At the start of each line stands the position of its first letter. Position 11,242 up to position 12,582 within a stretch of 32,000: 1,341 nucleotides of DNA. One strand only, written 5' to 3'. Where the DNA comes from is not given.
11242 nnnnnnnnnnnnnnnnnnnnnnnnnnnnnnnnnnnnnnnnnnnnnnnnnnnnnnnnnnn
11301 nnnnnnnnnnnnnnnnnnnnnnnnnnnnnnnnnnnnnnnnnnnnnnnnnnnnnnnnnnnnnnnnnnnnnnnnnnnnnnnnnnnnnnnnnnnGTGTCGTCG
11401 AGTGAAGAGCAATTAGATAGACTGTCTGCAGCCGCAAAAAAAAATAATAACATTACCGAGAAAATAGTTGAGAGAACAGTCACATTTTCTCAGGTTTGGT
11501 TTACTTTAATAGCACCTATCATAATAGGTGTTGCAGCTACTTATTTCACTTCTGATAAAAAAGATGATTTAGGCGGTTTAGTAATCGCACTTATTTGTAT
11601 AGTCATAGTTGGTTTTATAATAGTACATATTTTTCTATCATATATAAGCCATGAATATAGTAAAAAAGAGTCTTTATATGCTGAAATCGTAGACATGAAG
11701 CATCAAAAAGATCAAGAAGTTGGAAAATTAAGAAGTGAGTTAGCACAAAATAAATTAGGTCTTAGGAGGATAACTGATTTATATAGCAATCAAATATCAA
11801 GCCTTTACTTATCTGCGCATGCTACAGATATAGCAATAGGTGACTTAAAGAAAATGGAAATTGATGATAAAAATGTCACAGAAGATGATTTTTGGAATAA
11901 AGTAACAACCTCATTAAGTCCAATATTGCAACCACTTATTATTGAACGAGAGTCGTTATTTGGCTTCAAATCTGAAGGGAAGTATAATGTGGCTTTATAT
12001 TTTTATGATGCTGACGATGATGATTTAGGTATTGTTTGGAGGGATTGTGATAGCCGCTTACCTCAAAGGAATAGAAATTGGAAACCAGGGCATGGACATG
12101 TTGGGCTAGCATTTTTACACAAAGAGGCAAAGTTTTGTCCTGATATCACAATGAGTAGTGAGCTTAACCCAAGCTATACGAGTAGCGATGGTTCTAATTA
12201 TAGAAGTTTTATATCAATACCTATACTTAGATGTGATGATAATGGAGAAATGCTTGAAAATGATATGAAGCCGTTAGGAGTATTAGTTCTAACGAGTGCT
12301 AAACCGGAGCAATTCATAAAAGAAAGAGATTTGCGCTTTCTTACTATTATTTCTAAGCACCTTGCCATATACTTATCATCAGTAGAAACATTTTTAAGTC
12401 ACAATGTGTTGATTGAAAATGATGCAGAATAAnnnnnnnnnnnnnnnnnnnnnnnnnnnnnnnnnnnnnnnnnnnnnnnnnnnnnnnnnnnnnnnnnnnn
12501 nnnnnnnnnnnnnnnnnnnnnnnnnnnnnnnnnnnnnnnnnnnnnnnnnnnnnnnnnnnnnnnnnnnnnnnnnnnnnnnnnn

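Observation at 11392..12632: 2TM-coiled-coil-GAF protein with a coupled 65-aa partner: sensor-effector or toxin/antitoxin-like pair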

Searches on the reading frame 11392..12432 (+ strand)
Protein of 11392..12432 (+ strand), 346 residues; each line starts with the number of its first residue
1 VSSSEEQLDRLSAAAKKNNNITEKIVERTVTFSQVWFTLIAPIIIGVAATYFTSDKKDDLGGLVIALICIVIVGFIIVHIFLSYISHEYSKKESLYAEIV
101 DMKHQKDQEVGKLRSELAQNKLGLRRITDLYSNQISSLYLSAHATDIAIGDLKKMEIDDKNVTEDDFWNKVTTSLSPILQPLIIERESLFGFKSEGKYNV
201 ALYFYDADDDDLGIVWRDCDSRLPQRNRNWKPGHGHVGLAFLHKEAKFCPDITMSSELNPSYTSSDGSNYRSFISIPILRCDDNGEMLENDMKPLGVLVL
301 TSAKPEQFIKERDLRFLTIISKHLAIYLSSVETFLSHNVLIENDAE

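Call 3: search_protein_families(library=pfam, proteins=[window:11392-12432:+], max_evalue=1)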
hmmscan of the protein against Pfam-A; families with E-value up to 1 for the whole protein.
window:11392-12432:+ (346 aa): 13 families
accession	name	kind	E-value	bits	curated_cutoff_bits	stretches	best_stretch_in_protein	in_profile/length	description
PF13185.12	GAF_2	-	8.3e-09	36.2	28.6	1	202-328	25-135/136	GAF domain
PF01590.32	GAF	-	1.7e-06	29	22.4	1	224-327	35-132/133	GAF domain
PF04515.18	Choline_transpo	-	0.0051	16.5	26.9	1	19-86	241-311/326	Plasma-membrane choline transporter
PF17647.6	DUF5518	-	0.0069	16.9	27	1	32-83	20-72/116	Family of unknown function (DUF5518)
PF14264.12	Glucos_trans_II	-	0.022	14.3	30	1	44-133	151-235/317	Glucosyl transferase GtrII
PF13492.12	GAF_3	-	0.024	15.5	27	1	291-328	91-127/129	GAF domain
PF12822.12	ECF_trnsprt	-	0.025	15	30.7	1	32-85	71-123/169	ECF transporter, substrate-specific component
PF24838.2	8xMP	-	0.033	14.4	30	1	20-87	9-72/136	Octameric membrane protein family (8xMP)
PF06295.17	ZapG-like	-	0.05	14.1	33.5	1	70-139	4-73/123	Z-ring associated protein G-like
PF05814.16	Ac76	-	0.059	13.8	22.5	1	43-102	6-63/83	Orf76 (Ac76)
PF12420.13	DUF3671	-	0.059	13.3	34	1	11-85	140-208/223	Fam-L, Fam-M like protein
PF11337.13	DUF3139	-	0.07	14.2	27.3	1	65-108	6-52/83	Protein of unknown function (DUF3139)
PF19094.5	EMC6_arch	-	0.16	12.8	26.7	1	37-100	10-73/87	EMC6-arch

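Call 4: search_protein_families(library=padloc, proteins=[window:11392-12432:+], max_evalue=1)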
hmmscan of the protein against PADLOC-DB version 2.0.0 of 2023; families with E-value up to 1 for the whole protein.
window:11392-12432:+ (346 aa): 0 families

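Call 5: search_protein_families(library=phrogs, proteins=[window:11392-12432:+], max_evalue=1)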
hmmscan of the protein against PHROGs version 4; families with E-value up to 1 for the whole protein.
window:11392-12432:+ (346 aa): 4 families
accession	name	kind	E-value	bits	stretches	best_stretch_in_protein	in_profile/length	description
phrog_32082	-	unknown function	0.11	14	1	62-121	5-62/109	-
phrog_20966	-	unknown function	0.11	12.8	1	21-77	90-147/312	-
phrog_2798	-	unknown function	0.21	12.8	0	36-55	8-26/53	-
phrog_12760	-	unknown function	0.27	12.4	1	35-92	16-72/95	-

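Call 9: find_homologous_proteins(query=window:11392-12429:+)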
Query window:11392-12429:+ (346 aa): 32 proteins with E <= 0.001 among 2799 candidates.
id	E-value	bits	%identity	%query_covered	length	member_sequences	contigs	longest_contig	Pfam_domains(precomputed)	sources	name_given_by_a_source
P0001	2.5e-227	772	100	100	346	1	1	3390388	PF13185.13,PF01590.33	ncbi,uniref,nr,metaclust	ncbi:hypothetical protein PTRA_a1541 [Pseudoalteromonas translucida KMM 520]|uniref:GAF domain-conta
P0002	8.7e-162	556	71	99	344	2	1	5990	PF13185.13,PF01590.33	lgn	-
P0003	3.3e-153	528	66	99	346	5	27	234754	PF13185.13,PF01590.33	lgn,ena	-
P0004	2.2e-145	502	64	98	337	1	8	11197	PF13185.13,PF01590.33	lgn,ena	-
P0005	1.7e-132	460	60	99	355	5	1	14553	PF13185.13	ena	-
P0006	1.0e-131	457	59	99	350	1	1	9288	PF13185.13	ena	-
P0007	5.4e-120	419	56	97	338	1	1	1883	-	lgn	-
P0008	4.1e-104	367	51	100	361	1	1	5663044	-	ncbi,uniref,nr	ncbi:hypothetical protein C2869_08420 [Saccharobesus litoralis]|uniref:GAF domain-containing protein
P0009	2.0e-97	345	50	96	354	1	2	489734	-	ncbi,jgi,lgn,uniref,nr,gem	ncbi:GAF domain-containing protein [Shewanella sp. SG44-6]|uniref:GAF domain-containing protein n=1 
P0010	5.1e-95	337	48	95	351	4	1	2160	PF01590.33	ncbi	-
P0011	1.2e-92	329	69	60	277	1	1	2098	PF13185.13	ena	-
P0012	4.1e-92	327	46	98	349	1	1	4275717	PF13185.13,PF01590.33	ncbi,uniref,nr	ncbi:GAF domain-containing protein [Litorilituus sediminis]|uniref:GAF domain-containing protein n=1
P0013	9.8e-91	323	46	96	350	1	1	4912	-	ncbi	ncbi:hypothetical protein ACVBKF_02355 [Shewanella sp. 0m-11]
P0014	1.3e-90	322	46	96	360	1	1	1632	PF13185.13,PF01590.33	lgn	-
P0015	3.2e-90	321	45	97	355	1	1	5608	PF01590.33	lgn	-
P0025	5.9e-54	202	37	95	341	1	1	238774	PF13185.13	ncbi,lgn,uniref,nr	ncbi:GAF domain-containing protein [Photobacterium leiognathi]|uniref:GAF domain-containing protein 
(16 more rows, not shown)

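Call 13: find_related_loci(query=A1, collection=genome_contigs, flank=8000)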
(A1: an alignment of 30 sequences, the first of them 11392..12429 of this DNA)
Query A1 (346 aa) in genome_contigs; peptide patterns used: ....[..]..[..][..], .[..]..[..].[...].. (x = any residue, [..] = any of these).
92 stretches matched a pattern; 6 encode a relative of the query (tblastn E <= 1e-3); 5 distinct loci.
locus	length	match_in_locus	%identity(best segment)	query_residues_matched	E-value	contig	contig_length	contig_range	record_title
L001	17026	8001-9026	73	1-343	6e-178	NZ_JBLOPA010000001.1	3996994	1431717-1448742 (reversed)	Pseudoalteromonas sp. ASV78 1, whole genome shotgun sequence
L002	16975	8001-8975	46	8-339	1e-90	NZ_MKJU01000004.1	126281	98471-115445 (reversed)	Pseudoalteromonas amylolytica strain JW1 Pseudoalteromonas_sp_JW1_S12, whole genome shotgun sequence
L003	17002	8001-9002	43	5-344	1e-89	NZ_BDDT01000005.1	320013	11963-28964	Pseudoalteromonas prydzensis strain DSM 14232, whole genome shotgun sequence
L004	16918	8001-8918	35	4-328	2e-48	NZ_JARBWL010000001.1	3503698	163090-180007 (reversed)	Pseudomonas fungipugnans strain 681 contig_1, whole genome shotgun sequence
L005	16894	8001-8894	34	13-328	1e-43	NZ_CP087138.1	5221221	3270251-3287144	Pseudomonas sp. KNUC1026 chromosome, complete genome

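Call 18: search_solved_structures(query=A1, max_evalue=1, show_alignments=2)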
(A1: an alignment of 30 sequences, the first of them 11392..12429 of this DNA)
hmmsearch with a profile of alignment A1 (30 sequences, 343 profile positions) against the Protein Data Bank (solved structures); distinct sequences matched with E-value up to 1: 0.

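Call 21: predict_structure(alignment_id=A1)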
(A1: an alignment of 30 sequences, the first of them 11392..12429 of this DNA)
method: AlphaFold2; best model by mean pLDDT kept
length: 346 residues; sequences in the alignment: 30
mean_pLDDT: 85.8   pTM: 0.68
mean pLDDT of the five models: 85.8, 85.8, 84.4, 83.8, 83.3
residues with pLDDT >= 90: 167; 70-90: 151; 50-70: 27; < 50: 1
segments of 3 or more residues with pLDDT < 50: none
pLDDT, mean of each block of 10 residues (from residue 1): 73 77 78 82 81 66 79 86 78 72 88 92 90 95 97 87 90 96 93 85 95 94 87 93 94 72 70 95 81 94 92 95 97 89 64
secondary structure, 60 per line:
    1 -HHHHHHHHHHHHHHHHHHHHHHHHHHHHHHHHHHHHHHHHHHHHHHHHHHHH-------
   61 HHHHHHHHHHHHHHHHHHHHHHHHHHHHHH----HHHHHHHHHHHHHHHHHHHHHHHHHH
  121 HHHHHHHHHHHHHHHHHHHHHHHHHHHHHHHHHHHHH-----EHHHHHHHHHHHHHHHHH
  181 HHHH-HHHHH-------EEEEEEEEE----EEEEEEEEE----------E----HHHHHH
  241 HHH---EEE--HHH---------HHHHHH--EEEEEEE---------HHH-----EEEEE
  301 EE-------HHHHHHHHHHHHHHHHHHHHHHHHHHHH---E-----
elements in order: H2-53 H61-90 H95-157 H164-184 H186-190 E198-206 E211-219 H235-243 E247-249 H264-269 E272-278 E296-302 H310-337

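Call 25: fold_search(model_id=the predicted structure, library=pdb)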
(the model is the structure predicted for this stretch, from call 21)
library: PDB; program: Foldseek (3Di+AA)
matches with E <= 10: 410; with E <= 0.001: 138
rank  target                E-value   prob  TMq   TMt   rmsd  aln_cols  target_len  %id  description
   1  1f5m_B                2.0e-07  1.00  0.35  0.64   5.1       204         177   20  STRUCTURE OF THE GAF DOMAIN (released 2000-11-10)
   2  1f5m_A                2.5e-07  1.00  0.37  0.69   4.6       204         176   21  STRUCTURE OF THE GAF DOMAIN (released 2000-11-10)
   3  5w10_A                4.1e-07  1.00  0.36  0.66   4.0       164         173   19  Lcd1 GAF domain in complex with cAMP ligand (released 2017-06-28)
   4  5w10_B                4.4e-07  1.00  0.36  0.66   4.0       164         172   19  Lcd1 GAF domain in complex with cAMP ligand (released 2017-06-28)
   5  5w10_C                1.1e-06  1.00  0.33  0.62   5.6       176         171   20  Lcd1 GAF domain in complex with cAMP ligand (released 2017-06-28)
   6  3ksf_A                1.5e-06  1.00  0.32  0.66  10.1       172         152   19  structure of fRMsr of Staphylococcus aureus (reduced form) (released 2010-05-26)
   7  5w10_D                1.5e-06  1.00  0.33  0.62   5.4       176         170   20  Lcd1 GAF domain in complex with cAMP ligand (released 2017-06-28)
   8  8dgd_A                3.8e-06  1.00  0.32  0.62   6.0       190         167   14  Crystal Structure of GAF domain-containing protein, from Klebsiella pneumoniae (released 2023-03-01)
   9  2zmf_B                3.8e-06  1.00  0.34  0.63   7.6       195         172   15  Crystal structure of the C-terminal GAF domain of human phosphodiesterase 10A (released 2008-04-29)
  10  4g3w                  4.0e-06  1.00  0.32  0.73   4.3       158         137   23  Crystal structure of a. aeolicus nlh1 gaf domain in an inactive state (released 2013-05-29)
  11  3trc                  4.8e-06  1.00  0.35  0.68   6.4       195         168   16  Structure of the GAF domain from a phosphoenolpyruvate-protein phosphotransferase (ptsP) from Coxiella burnetii (released 2011-09-28)
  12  3ci6_A                5.3e-06  1.00  0.35  0.70   5.0       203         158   13  Crystal structure of the GAF domain from Acinetobacter phosphoenolpyruvate-protein phosphotransferase (released 2008-05-13)
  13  5zoh                  5.3e-06  1.00  0.32  0.58   6.3       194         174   16  Crystal structure of a far-red light-absorbing form of AnPixJg2_BV4 in complex with biliverdin (released 2019-04-17)
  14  3w2z                  5.3e-06  1.00  0.29  0.51   6.8       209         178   14  Crystal structure of the cyanobacterial protein (released 2013-01-30)
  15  5hl6_A                5.6e-06  1.00  0.36  0.71   4.1       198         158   15  Crystal Structure of a Putative GAF sensor protein from Burkholderia vietnamiensis (released 2016-01-27)
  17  3ksf_D                6.7e-06  1.00  0.32  0.65   9.9       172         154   19  structure of fRMsr of Staphylococcus aureus (reduced form) (released 2010-05-26)
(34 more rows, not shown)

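Call 28: find_encoding_contigs(protein=P0008, flank=8000, max_places=2)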
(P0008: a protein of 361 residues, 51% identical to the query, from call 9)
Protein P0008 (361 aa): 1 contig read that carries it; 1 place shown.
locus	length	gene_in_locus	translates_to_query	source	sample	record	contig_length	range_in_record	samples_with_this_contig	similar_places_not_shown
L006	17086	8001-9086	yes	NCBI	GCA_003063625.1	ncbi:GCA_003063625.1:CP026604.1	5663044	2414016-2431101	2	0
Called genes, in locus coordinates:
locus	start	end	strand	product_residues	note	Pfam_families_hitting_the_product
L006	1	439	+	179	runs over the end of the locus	PF05036:SPOR (faint)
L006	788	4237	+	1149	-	PF00909:Ammonium_transp, PF00989:PAS, PF08448:PAS_4, PF13426:PAS_9, PF00990:GGDEF, PF00563:EAL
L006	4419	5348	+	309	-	PF02091:tRNA-synt_2e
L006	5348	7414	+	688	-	PF02092:tRNA_synt_2f, PF05746:DALR_1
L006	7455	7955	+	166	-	-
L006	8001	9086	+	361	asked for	-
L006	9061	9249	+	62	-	-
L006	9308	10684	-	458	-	PF00070:Pyr_redox (faint), PF01210:NAD_Gly3P_dh_N (faint), PF01262:AlaDh_PNT_C (faint), PF01488:Shikimate_DH (faint), PF02254:TrkA_N, PF02080:TrkA_C, PF02254:TrkA_N, PF02080:TrkA_C, +6 more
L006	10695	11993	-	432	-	PF01029:NusB, PF22458:RsmF-B_ferredox, PF01189:Methyltr_RsmB-F, PF13847:Methyltransf_31 (weak), PF13649:Methyltransf_25 (faint)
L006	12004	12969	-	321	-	PF00551:Formyl_trans_N, PF02911:Formyl_trans_C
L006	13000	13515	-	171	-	PF01327:Pep_deformylase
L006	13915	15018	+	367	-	PF01476:LysM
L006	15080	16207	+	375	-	PF25317:SAM_SMF, PF02481:DNA_processg_A, PF18306:LDcluster4 (weak), PF17782:WHD_DprA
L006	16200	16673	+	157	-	PF04361:DUF494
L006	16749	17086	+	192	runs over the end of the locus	PF01396:Zn_ribbon_Top1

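Call 29: find_encoding_contigs(protein=P0009, flank=8000, max_places=2)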
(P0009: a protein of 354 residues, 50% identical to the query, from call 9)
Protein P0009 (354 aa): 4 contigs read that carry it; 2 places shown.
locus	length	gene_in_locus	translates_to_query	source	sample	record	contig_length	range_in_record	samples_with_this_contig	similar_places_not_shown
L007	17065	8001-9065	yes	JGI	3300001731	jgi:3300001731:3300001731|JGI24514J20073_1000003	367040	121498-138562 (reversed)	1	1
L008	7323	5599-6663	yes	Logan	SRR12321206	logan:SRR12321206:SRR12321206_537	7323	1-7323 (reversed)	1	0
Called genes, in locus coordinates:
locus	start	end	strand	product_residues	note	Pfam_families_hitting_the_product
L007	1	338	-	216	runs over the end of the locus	PF01323:DSBA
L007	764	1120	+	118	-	PF02482:Ribosomal_S30AE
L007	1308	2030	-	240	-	PF20772:TACO1_YebC_N, PF01709:Transcrip_reg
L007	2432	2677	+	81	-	PF09558:DUF2375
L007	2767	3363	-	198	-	PF00440:TetR_N, PF16925:TetR_C_13 (weak)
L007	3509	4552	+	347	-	PF00724:Oxidored_FMN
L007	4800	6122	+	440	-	PF13855:LRR_8 (weak), PF14580:LRR_9 (faint), PF12799:LRR_4 (weak), PF13855:LRR_8, PF23598:LRR_14 (weak), PF13855:LRR_8, PF00069:Pkinase, PF07714:PK_Tyr_Ser-Thr, +2 more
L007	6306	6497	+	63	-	PF19839:RHH_9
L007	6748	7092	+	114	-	PF08274:Zn_Ribbon_YjdM, PF03831:YjdM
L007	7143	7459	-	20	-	-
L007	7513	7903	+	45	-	-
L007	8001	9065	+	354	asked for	-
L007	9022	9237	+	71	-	-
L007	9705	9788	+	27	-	-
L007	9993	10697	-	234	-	PF01381:HTH_3 (weak), PF00717:Peptidase_S24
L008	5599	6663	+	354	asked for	-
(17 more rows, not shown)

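Call 30: find_encoding_contigs(protein=P0012, flank=8000, max_places=2)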
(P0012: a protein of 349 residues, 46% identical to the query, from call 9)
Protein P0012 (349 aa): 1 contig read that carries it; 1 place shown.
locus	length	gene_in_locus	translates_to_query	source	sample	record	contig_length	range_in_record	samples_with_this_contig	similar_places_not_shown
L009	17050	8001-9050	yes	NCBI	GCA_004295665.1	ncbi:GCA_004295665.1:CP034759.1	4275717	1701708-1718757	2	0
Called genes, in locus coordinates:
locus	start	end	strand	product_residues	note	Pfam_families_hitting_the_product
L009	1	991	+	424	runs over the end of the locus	PF00070:Pyr_redox (weak), PF01266:DAO, PF03486:HI0933_like (faint), PF07992:Pyr_redox_2 (weak), PF13450:NAD_binding_8 (faint), PF13738:Pyr_redox_3 (faint)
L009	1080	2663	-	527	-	PF17149:CHASE5, PF00512:HisKA (faint), PF02518:HATPase_c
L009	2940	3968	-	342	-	PF00089:Trypsin, PF13365:Trypsin_2, PF13180:PDZ_2 (faint)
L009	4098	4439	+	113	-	-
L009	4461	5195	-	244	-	PF02390:Methyltransf_4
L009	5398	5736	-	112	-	PF04320:YggL_50S_bp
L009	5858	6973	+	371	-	PF00730:HhH-GPD, PF00633:HHH (weak), PF14815:NUDIX_4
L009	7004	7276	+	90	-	PF04362:Iron_traffic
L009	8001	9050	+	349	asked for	PF01590:GAF (weak), PF13185:GAF_2 (weak)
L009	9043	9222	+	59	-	-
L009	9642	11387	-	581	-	PF03575:Peptidase_S51 (weak)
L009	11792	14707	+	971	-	PF07715:Plug, PF00593:TonB_dep_Rec_b-barrel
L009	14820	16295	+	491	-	PF03606:DcuC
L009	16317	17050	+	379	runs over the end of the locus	PF01979:Amidohydro_1, PF07969:Amidohydro_3 (weak)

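Call 31: find_encoding_contigs(protein=P0025, flank=8000, max_places=2)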
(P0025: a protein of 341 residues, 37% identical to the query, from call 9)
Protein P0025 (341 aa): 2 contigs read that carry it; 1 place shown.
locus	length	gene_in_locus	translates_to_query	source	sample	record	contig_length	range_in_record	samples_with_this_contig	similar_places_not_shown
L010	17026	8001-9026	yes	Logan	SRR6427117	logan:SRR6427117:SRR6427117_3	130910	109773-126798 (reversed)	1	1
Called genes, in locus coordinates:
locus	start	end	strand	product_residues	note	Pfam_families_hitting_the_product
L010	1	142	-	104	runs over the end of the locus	PF12844:HTH_19, PF01381:HTH_3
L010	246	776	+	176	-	PF27213:VspR_N, PF27192:VspR_C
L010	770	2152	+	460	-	PF00270:DEAD (faint), PF04851:ResIII, PF00271:Helicase_C (weak)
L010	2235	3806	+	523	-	PF12161:HsdM_N, PF02384:N6_Mtase, PF05175:MTS (weak)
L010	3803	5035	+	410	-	PF01420:Methylase_S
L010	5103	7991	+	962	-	PF04313:HSDR_N, PF00270:DEAD, PF04851:ResIII, PF18766:SWI2_SNF2, PF22679:T1R_D3-like, PF12008:EcoR124_C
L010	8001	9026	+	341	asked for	PF13185:GAF_2 (weak)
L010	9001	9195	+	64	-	-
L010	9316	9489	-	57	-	PF03449:GreA_GreB_N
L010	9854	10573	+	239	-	PF00072:Response_reg, PF00486:Trans_reg_C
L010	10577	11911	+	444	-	PF00672:HAMP, PF00512:HisKA, PF02518:HATPase_c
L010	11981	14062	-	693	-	PF17191:RecG_wedge, PF01336:tRNA_anti-codon, PF00270:DEAD, PF04851:ResIII, PF00271:Helicase_C, PF19833:RecG_dom3_C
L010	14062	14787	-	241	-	PF00588:SpoU_methylase, PF12105:SpoU_methylas_C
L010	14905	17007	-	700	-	PF13328:HD_4, PF01966:HD, PF04607:RelA_SpoT, PF02824:TGS, PF19296:RelA_AH, PF28438:RelA_RIS, PF13291:ACT_4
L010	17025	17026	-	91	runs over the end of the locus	PF01192:RNA_pol_Rpb6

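Call 33: search_protein_representatives(alignment_id=A1)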
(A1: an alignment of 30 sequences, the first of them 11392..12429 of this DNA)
Query: 30 sequences, 343 profile positions. Proteins with E-value up to 0.001 (for the whole library): 523; up to 1e-10: 339; up to 1e-30: 74. The best 150 are listed.
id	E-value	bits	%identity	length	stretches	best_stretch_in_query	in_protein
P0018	6.0e-143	492.5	-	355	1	2-339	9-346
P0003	8.7e-142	488.7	-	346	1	2-341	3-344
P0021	2.8e-120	418.0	-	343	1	4-341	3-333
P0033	7.7e-112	390.2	-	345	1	6-340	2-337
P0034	6.2e-101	354.4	-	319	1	8-327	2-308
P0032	1.0e-100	353.7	-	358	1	5-341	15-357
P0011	2.3e-100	352.5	-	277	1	131-341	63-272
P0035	4.5e-98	345.0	-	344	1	3-336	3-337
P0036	8.1e-97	340.8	-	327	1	6-340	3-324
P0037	5.4e-92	325.0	-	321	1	6-332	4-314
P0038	2.9e-84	299.5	-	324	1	13-325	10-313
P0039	1.7e-82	293.7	-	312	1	11-330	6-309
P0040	5.3e-81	288.8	-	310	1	9-334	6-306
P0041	2.6e-76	273.4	-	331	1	7-336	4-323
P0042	1.2e-71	258.1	-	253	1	80-329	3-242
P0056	1.7e-45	172.1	-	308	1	29-328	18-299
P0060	1.7e-44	168.8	-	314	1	6-329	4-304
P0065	1.4e-39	152.6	-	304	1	26-326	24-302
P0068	1.7e-39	152.4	-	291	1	45-329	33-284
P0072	2.4e-38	148.6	-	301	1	154-326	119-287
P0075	3.2e-37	144.9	-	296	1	161-325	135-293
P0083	1.9e-35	139.1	-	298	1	33-321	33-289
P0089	2.9e-34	135.2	-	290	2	164-321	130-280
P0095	1.3e-32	129.7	-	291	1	30-321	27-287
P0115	4.0e-28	115.0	-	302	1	67-324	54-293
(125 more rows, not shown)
